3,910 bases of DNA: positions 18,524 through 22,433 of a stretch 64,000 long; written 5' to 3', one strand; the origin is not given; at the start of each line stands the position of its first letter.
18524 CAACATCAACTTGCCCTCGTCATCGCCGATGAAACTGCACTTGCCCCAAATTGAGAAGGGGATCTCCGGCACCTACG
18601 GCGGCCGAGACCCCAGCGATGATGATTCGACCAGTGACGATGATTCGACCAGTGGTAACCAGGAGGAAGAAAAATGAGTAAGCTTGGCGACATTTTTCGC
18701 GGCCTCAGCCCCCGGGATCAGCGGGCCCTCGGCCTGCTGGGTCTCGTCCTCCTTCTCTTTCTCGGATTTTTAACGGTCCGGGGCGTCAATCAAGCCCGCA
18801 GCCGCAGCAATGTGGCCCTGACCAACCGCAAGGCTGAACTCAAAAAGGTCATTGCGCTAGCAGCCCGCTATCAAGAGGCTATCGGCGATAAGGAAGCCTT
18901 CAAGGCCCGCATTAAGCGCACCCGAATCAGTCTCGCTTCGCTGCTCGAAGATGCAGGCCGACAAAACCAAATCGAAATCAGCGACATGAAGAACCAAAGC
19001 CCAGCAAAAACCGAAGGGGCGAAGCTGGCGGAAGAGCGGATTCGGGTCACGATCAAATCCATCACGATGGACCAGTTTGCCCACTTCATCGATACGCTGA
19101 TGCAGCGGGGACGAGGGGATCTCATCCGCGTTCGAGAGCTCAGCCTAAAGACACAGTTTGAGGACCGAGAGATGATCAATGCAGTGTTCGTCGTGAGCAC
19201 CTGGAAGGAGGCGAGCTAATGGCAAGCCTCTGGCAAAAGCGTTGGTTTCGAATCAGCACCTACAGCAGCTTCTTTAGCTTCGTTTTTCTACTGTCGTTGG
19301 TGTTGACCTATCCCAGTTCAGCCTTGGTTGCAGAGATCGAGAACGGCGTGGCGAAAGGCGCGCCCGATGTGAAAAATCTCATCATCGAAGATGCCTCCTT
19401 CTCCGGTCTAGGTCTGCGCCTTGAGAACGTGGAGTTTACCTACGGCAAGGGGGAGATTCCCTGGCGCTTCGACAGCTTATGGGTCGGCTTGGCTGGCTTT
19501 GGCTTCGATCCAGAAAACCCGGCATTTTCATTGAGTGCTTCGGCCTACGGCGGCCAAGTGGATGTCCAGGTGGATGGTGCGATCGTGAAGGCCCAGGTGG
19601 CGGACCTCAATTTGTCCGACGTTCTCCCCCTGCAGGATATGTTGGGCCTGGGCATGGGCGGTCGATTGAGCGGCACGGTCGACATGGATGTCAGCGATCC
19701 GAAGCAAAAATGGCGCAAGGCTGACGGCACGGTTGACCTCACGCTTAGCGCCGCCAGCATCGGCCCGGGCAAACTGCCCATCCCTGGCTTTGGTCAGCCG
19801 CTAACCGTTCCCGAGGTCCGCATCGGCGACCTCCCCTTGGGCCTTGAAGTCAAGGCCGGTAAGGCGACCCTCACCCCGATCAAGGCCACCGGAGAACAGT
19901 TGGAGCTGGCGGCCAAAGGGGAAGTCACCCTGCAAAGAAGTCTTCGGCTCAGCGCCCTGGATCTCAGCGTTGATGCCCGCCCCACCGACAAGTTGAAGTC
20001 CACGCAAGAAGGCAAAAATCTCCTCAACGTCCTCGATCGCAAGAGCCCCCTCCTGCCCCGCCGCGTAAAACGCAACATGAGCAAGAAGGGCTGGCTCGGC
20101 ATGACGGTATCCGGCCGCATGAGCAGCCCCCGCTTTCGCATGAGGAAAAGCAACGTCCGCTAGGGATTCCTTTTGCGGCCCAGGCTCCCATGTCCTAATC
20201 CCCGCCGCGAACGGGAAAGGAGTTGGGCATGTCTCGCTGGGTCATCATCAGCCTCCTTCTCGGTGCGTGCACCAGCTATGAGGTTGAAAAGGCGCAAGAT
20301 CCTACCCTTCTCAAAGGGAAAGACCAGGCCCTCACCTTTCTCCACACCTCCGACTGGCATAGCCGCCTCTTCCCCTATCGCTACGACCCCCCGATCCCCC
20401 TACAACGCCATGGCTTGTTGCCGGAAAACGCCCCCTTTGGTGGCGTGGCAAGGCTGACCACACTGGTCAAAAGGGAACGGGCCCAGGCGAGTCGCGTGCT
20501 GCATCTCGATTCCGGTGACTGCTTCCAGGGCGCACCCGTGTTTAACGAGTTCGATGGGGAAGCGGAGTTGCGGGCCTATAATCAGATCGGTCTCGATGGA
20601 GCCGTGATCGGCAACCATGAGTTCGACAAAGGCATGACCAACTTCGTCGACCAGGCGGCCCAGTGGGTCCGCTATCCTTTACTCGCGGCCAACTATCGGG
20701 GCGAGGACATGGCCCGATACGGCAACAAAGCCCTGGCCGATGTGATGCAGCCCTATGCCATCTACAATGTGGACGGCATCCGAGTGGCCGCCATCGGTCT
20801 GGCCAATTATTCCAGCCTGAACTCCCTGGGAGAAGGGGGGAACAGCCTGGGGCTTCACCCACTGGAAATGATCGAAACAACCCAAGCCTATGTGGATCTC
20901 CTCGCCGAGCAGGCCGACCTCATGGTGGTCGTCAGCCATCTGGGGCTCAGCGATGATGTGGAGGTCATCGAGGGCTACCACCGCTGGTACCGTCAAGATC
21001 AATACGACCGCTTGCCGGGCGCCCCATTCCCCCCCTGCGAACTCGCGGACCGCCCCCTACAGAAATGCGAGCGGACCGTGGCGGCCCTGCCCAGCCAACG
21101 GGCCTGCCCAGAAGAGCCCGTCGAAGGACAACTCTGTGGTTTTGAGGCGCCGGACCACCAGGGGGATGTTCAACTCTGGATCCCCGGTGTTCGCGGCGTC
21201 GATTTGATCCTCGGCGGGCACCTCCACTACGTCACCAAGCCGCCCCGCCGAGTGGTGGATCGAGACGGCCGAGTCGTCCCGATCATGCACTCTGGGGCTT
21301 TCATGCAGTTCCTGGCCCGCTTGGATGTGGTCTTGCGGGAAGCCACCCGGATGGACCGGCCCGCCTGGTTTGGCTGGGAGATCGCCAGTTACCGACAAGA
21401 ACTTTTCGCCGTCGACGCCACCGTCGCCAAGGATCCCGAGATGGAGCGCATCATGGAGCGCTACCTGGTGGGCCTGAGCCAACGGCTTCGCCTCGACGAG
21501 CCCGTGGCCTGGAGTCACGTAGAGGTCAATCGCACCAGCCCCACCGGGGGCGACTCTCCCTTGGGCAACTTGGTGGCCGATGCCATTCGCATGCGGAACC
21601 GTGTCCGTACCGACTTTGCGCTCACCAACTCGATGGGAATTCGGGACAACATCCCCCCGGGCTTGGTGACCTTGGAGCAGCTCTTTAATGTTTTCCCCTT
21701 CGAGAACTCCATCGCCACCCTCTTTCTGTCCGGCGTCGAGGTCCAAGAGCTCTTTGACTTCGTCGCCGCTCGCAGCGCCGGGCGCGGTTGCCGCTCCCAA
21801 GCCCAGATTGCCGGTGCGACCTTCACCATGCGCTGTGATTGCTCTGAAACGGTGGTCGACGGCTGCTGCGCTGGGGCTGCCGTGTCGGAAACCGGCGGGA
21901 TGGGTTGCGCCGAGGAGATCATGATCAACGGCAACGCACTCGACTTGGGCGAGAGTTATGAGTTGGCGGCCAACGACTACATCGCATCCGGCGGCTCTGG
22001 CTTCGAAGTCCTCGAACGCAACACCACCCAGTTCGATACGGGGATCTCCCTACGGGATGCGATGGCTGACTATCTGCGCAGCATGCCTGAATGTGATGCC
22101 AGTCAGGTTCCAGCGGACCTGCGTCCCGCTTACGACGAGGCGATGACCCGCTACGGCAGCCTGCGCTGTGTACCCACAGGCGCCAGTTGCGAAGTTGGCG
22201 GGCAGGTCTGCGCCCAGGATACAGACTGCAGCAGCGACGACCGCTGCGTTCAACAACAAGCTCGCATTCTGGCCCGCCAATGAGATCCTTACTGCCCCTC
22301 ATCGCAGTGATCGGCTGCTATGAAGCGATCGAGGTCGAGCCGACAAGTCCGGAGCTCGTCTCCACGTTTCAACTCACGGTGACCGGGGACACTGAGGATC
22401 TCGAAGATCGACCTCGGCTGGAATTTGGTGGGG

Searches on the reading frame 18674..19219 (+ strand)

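Call 17: search_protein_families(library=pfam, proteins=[window:18674-19219:+], max_evalue=0.00001)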
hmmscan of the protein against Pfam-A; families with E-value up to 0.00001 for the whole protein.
window:18674-19219:+ (181 aa): 1 family
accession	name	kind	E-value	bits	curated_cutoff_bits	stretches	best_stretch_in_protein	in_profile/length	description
PF04612.17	T2SSM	-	4.3e-11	43.7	27.8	1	2-170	2-152/160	Type II secretion system (T2SS), protein M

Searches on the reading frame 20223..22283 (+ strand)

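Call 17: search_protein_families(library=pfam, proteins=[window:20223-22283:+], max_evalue=0.00001)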
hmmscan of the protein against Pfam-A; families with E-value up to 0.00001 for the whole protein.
window:20223-22283:+ (686 aa): 2 families
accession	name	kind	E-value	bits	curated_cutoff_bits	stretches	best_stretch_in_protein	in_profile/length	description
PF02872.23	5_nucleotid_C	-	8e-26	91.5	23.6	1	437-598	14-157/158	5'-nucleotidase, C-terminal domain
PF00149.33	Metallophos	-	1.6e-06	29.2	21.5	0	38-250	2-160/191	Calcineurin-like phosphoesterase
